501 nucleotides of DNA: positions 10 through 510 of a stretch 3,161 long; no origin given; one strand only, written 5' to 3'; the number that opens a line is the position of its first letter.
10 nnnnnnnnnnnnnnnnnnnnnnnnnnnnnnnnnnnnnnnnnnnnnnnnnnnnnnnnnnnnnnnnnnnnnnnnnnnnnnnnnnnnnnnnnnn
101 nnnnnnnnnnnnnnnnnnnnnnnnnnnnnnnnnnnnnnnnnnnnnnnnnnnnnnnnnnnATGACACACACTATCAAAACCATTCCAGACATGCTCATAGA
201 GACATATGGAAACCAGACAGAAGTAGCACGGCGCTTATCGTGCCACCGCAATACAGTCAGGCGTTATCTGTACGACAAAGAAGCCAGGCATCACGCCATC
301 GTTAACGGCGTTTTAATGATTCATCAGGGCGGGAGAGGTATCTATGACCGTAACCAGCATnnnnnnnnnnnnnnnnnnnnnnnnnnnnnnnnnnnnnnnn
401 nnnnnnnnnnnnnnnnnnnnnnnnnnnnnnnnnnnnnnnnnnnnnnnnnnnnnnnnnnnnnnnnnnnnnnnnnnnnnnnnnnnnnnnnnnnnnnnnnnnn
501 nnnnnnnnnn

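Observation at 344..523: Unannotated 59-aa ORF translationally coupled between ninH and Q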

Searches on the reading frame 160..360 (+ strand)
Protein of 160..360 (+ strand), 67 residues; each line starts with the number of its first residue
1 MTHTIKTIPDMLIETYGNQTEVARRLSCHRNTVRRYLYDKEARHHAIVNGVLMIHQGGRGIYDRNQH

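Call 3: search_protein_families(library=pfam, proteins=[window:160-360:+], max_evalue=1)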
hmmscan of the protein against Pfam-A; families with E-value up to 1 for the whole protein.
window:160-360:+ (67 aa): 16 families
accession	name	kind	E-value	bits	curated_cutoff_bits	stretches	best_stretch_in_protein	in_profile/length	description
PF06322.17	Phage_NinH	-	1.6e-42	143.7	29.8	1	1-60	1-60/60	Phage NinH protein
PF13556.12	HTH_30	-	4.5e-05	23.6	27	1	13-34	9-30/59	PucR C-terminal helix-turn-helix domain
PF12728.13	HTH_17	-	0.00083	20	27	1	20-54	5-38/51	Helix-turn-helix domain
PF11427.14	HTH_Tnp_Tc3_1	-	0.0011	19.3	21.1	1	20-39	24-43/50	Tc3 transposase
PF02954.25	HTH_8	-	0.0017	18.5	22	1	14-35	16-37/42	Bacterial regulatory protein, Fis family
PF13384.12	HTH_23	-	0.0032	17.7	24.6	1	18-37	19-38/50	Homeodomain-like domain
PF15943.11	YdaS_toxin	-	0.0085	16.3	30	1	12-41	4-33/65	Bacterial toxin YdaS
PF13542.12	HTH_Tnp_ISL3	-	0.018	14.9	27.4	1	11-38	23-48/51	Helix-turn-helix domain of transposase family ISL3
PF25213.1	HVO_A0261_N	-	0.025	14.9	35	1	12-44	20-52/86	HVO_A0261 N-terminal domain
PF09339.16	HTH_IclR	-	0.037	14.2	22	1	19-38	21-40/52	IclR helix-turn-helix domain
PF13551.12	HTH_29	-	0.043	14.4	28.1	1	16-37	12-33/64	Winged helix-turn helix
PF20714.3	HTH_64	-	0.077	13.6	27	1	21-49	21-49/65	DpiA-like helix-turn-helix domain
PF08281.18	Sigma70_r4_2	-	0.09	12.9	25.7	1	20-38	30-48/54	Sigma-70, region 4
PF13560.12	HTH_31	-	0.11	13.3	27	1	19-37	17-35/64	Helix-turn-helix domain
PF07453.19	NUMOD1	-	0.11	13.2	22.8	1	10-37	10-37/37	NUMOD1 domain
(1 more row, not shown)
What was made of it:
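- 160..363 (+): ninH (67 aa), the upstream gene. Its last 20 nt overlap ninZ out of frame and its 3' end carries the ninZ Shine-Dalgarno. Pfam Phage_NinH E=1.6e-42 (call 3).
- Checked: The ORF is ATG 344 to TGA 521-523 and encodes 59 aa, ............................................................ ninH (160-363, Pfam Phage_NinH E=1.6e-42, call 3) ends in TAA at 361-363, so the overlap is 344-363, which is 20 nt and out of frame.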

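Call 4: search_protein_families(library=phrogs, proteins=[window:160-360:+], max_evalue=1)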
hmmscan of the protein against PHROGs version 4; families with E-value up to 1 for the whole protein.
window:160-360:+ (67 aa): 12 families
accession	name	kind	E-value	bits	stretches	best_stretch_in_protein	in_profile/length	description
phrog_268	-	unknown function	4.5e-27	95.2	1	1-65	41-105/119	-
phrog_13024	-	unknown function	1.3e-05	25.8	1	8-39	193-224/233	-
phrog_7847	-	unknown function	0.00076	20.1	1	15-42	16-43/222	-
phrog_4494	-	unknown function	0.00084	20.8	1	11-43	14-45/109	-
phrog_664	-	DNA, RNA and nucleotide metabolism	0.0027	18.6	1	19-46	103-130/210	DNA binding protein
phrog_17821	-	DNA, RNA and nucleotide metabolism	0.0029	18.7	1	4-42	8-45/136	HTH DNA binding protein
phrog_1157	-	integration and excision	0.004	17.4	1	2-41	4-42/422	transposase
phrog_9217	-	transcription regulation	0.0092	17.2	1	19-57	55-93/111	transcriptional regulator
phrog_409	-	transcription regulation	0.044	15.3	1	10-46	18-54/127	transcriptional regulator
phrog_27475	-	unknown function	0.049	13.1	1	19-42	20-43/599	-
phrog_10100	-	DNA, RNA and nucleotide metabolism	0.065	14.1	1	11-35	35-59/66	HTH DNA binding protein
phrog_2328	-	transcription regulation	0.2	12.4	1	18-49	30-61/128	transcriptional repressor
